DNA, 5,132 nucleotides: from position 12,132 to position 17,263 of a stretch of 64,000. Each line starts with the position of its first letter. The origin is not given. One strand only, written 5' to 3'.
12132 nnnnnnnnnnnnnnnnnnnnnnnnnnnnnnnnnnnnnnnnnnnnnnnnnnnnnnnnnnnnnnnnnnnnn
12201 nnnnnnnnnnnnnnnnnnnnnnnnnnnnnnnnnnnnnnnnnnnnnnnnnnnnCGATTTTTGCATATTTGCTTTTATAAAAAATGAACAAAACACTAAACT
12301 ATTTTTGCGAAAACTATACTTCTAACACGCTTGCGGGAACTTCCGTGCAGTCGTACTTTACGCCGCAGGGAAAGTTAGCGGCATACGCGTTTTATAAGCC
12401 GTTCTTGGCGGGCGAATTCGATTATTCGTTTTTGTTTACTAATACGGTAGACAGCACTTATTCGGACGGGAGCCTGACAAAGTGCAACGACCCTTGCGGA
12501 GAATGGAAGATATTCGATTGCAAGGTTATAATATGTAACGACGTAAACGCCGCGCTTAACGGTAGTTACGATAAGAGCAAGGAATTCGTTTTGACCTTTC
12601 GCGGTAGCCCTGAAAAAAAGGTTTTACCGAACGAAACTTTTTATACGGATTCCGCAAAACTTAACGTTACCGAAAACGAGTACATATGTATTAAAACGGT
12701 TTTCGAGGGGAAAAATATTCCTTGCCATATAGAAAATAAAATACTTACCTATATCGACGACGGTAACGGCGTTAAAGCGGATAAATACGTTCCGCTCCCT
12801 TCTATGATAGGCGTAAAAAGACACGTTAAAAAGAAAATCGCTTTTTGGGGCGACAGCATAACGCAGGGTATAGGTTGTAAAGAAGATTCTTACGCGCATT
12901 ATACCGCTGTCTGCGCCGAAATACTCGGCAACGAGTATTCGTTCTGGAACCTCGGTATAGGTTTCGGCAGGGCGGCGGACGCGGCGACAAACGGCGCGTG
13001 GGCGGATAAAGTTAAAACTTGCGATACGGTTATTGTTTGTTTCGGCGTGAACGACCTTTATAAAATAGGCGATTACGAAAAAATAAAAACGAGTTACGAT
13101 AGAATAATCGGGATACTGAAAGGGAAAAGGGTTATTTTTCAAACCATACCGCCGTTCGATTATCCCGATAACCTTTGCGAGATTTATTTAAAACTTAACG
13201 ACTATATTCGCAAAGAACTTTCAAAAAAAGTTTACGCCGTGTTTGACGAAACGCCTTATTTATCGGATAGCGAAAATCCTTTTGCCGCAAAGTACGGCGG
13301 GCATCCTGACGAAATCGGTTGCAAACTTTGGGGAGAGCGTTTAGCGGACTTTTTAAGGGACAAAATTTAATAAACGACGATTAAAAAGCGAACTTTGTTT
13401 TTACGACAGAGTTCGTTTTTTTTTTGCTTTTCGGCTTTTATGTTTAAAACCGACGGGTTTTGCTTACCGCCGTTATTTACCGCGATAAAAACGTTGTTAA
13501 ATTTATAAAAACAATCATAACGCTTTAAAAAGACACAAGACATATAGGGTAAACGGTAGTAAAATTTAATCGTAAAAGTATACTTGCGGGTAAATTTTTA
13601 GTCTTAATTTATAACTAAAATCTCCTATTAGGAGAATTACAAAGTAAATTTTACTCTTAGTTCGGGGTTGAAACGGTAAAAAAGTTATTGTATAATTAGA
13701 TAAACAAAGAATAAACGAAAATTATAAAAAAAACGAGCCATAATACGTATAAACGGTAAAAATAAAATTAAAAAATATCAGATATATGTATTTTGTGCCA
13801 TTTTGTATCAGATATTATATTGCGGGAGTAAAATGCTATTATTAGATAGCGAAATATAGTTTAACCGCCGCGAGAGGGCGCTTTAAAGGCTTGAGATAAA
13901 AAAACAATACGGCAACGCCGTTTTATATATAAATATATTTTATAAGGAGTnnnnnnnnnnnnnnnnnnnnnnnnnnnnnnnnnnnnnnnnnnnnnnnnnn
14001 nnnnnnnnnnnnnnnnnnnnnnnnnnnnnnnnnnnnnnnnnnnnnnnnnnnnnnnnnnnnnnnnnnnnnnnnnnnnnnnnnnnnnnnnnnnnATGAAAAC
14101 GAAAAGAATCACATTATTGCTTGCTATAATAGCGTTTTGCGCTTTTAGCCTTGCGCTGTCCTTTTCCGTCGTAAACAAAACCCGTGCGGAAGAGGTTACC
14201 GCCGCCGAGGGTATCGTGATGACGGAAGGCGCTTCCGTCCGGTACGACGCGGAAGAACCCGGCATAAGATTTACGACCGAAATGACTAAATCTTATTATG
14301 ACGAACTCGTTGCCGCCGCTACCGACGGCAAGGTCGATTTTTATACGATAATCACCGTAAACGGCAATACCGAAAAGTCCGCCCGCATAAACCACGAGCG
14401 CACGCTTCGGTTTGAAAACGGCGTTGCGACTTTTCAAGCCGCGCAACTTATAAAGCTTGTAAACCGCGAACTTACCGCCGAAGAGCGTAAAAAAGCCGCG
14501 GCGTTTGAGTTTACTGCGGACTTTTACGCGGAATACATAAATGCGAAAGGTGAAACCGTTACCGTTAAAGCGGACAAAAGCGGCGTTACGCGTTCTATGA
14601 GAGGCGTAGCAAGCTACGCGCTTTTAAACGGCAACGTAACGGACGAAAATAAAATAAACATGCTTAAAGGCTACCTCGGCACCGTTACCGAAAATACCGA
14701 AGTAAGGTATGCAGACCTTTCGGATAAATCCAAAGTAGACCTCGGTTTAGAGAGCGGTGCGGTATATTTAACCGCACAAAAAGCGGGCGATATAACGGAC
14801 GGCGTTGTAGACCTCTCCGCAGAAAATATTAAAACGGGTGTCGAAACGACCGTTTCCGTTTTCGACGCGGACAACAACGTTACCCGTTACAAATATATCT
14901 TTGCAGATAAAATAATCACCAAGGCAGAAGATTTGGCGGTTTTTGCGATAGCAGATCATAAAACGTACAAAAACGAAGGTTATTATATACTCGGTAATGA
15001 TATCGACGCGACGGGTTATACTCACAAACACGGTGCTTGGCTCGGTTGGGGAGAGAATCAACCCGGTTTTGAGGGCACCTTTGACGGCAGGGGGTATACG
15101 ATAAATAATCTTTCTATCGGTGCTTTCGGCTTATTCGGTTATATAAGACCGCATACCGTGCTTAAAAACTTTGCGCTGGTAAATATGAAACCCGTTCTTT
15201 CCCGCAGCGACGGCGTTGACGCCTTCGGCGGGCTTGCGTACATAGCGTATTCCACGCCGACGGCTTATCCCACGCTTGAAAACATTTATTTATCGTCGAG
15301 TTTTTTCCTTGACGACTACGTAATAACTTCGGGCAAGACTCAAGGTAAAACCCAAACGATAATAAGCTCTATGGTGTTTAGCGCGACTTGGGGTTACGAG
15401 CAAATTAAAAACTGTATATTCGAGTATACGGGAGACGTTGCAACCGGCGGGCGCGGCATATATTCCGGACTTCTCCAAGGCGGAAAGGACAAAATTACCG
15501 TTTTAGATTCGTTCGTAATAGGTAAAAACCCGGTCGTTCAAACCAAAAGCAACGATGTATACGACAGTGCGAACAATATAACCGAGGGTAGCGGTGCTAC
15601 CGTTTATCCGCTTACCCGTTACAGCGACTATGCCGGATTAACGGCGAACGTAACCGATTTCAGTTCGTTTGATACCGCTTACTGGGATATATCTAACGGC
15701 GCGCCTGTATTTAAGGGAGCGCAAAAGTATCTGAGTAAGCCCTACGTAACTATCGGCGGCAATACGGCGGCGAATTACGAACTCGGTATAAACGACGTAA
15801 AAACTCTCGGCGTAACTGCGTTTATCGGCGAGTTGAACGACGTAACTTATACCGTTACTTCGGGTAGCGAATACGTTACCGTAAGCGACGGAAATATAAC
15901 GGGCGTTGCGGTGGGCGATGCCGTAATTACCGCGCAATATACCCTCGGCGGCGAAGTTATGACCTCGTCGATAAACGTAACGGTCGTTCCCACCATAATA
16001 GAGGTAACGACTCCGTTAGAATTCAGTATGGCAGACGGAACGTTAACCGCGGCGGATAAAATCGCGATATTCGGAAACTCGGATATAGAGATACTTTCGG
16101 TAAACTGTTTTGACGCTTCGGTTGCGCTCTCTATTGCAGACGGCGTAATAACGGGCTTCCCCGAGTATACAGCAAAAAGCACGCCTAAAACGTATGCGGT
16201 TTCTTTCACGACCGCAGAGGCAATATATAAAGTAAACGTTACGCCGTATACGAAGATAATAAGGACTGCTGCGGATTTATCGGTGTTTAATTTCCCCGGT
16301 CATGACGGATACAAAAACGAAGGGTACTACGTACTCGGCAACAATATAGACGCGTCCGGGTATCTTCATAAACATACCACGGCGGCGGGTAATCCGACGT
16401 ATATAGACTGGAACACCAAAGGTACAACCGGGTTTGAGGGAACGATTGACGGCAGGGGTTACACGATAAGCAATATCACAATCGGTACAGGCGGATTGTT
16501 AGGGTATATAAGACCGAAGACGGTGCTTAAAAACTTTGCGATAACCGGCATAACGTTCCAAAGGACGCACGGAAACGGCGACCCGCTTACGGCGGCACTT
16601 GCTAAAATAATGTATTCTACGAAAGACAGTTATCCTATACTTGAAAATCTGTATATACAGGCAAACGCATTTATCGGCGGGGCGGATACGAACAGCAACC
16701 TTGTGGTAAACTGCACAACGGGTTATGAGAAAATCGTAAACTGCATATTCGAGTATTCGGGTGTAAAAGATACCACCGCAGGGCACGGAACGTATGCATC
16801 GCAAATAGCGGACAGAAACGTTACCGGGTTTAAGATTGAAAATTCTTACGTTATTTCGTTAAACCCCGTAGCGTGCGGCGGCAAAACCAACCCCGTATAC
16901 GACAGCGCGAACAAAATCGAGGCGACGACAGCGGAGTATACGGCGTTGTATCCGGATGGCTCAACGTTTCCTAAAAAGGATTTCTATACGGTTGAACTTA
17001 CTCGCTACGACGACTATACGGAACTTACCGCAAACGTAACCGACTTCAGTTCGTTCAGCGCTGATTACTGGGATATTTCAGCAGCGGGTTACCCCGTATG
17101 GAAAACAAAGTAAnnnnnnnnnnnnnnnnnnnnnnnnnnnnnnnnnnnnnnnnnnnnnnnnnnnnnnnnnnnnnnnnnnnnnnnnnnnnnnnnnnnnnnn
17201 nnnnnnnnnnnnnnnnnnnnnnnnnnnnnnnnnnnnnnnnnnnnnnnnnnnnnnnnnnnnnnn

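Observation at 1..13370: Compositionally mosaic polysaccharide locus: AT-rich cassette (1-8820) fused exactly at the wecB stop to a GC-typical fnlABC block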

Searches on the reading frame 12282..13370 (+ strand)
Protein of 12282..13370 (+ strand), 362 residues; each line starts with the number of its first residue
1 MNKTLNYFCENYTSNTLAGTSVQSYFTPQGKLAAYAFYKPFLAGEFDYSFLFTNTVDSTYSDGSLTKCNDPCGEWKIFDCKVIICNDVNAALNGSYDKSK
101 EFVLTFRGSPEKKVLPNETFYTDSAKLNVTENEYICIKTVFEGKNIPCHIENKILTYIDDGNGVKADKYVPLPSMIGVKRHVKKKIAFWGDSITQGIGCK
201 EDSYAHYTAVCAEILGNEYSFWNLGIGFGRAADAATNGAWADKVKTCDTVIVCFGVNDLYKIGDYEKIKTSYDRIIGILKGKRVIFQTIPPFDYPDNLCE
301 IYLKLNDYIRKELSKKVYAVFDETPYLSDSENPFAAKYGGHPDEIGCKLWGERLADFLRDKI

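Call 6: search_protein_families(library=pfam, proteins=[window:12282-13370:+])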
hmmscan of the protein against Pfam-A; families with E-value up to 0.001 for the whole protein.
window:12282-13370:+ (362 aa): 1 family
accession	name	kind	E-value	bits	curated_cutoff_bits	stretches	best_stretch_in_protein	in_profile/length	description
PF13472.12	Lipase_GDSL_2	-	2.8e-14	54.4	32.9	1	188-347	1-176/178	GDSL-like Lipase/Acylhydrolase family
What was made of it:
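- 12282..13370 (+): GDSL/SGNH-family protein, last gene of the operon (42.5% GC). It was not found in the related loci, which carry an NTP_transf_5 gene in this place. Pfam Lipase_GDSL_2 (call 6).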

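Call 10: find_encoding_contigs(protein=window:12282-13370:+, flank=10000, max_places=10)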
Protein window:12282-13370:+ (362 aa): 5 contigs read that carry it; 2 places shown.
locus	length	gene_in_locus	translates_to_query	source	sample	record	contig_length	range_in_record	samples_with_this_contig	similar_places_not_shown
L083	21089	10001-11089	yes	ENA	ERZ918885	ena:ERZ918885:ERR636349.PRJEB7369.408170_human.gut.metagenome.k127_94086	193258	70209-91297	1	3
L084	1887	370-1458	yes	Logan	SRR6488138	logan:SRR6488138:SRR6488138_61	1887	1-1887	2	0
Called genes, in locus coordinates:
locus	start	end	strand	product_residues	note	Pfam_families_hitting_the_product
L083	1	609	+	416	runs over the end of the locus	PF04932:Wzy_C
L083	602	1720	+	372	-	PF13439:Glyco_transf_4 (weak), PF00534:Glycos_transf_1, PF13692:Glyco_trans_1_4, PF13524:Glyco_trans_1_2 (weak)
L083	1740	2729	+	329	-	PF00535:Glycos_transf_2, PF10111:Glyco_tranf_2_2 (weak), PF13641:Glyco_tranf_2_3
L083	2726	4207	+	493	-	PF01943:Polysacc_synt, PF13440:Polysacc_synt_3, PF03023:MurJ (weak)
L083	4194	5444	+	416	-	PF01593:Amino_oxidase, PF13450:NAD_binding_8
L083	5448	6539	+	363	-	PF02350:Epimerase_2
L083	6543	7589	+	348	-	PF01073:3Beta_HSD, PF01370:Epimerase, PF02719:Polysacc_synt_2, PF04321:RmlD_sub_bind (weak), PF07993:NAD_binding_4, PF16363:GDP_Man_Dehyd, PF13460:NAD_binding_10, PF08485:Polysacc_syn_2C, +1 more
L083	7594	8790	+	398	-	PF01370:Epimerase, PF14667:Polysacc_synt_C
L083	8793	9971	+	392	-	PF02350:Epimerase_2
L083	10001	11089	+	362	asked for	PF13472:Lipase_GDSL_2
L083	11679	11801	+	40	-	-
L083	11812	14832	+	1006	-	-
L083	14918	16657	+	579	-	-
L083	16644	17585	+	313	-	PF00528:BPD_transp_1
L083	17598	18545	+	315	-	PF00528:BPD_transp_1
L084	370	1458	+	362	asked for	PF13472:Lipase_GDSL_2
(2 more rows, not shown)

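Call 28: search_protein_families(library=ncbifam, proteins=[window:12282-13370:+], max_evalue=0.00001)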
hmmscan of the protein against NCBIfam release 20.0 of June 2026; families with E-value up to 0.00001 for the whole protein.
window:12282-13370:+ (362 aa): 0 families

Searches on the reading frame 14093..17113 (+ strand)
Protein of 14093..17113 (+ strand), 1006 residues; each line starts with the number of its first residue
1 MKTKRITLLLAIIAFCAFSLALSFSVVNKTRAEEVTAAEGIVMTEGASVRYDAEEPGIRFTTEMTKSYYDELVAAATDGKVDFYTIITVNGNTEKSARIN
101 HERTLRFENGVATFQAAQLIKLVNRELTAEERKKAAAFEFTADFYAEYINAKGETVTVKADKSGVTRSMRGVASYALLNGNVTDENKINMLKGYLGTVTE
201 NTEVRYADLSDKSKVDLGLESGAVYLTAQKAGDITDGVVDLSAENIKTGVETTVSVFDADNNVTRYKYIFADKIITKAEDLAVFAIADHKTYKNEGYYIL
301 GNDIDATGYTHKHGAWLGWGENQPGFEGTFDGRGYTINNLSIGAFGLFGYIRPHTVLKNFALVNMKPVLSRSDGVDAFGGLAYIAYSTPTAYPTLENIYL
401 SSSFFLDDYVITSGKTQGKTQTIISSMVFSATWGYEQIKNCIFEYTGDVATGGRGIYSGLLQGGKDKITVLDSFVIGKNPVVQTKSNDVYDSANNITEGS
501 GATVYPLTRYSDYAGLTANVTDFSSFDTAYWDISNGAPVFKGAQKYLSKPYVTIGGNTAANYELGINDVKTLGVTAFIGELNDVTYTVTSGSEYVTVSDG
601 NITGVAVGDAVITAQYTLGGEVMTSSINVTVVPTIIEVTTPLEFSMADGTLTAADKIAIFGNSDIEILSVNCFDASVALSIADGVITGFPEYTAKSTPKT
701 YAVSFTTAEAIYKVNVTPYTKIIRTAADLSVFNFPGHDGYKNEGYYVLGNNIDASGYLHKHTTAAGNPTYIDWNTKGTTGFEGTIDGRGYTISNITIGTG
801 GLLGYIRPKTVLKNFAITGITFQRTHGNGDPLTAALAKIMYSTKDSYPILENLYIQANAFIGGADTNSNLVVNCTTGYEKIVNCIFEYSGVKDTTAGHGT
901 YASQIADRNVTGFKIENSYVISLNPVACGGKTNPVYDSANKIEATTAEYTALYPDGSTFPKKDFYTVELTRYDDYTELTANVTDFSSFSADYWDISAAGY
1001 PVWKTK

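Call 6: search_protein_families(library=pfam, proteins=[window:14093-17113:+])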
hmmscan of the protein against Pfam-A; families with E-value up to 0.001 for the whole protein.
window:14093-17113:+ (1006 aa): 0 families

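Call 23: find_related_loci(query=window:14093-17113:+, collection=metagenome_contigs, flank=10000)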
Query window:14093-17113:+ (1006 aa) in metagenome_contigs; peptide patterns used: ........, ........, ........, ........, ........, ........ (x = any residue, [..] = any of these).
52 stretches matched a pattern, but none encodes a relative of the query by tblastn (E <= 1e-3).
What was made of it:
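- Tried and rejected: No confirmed hit (call 23).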
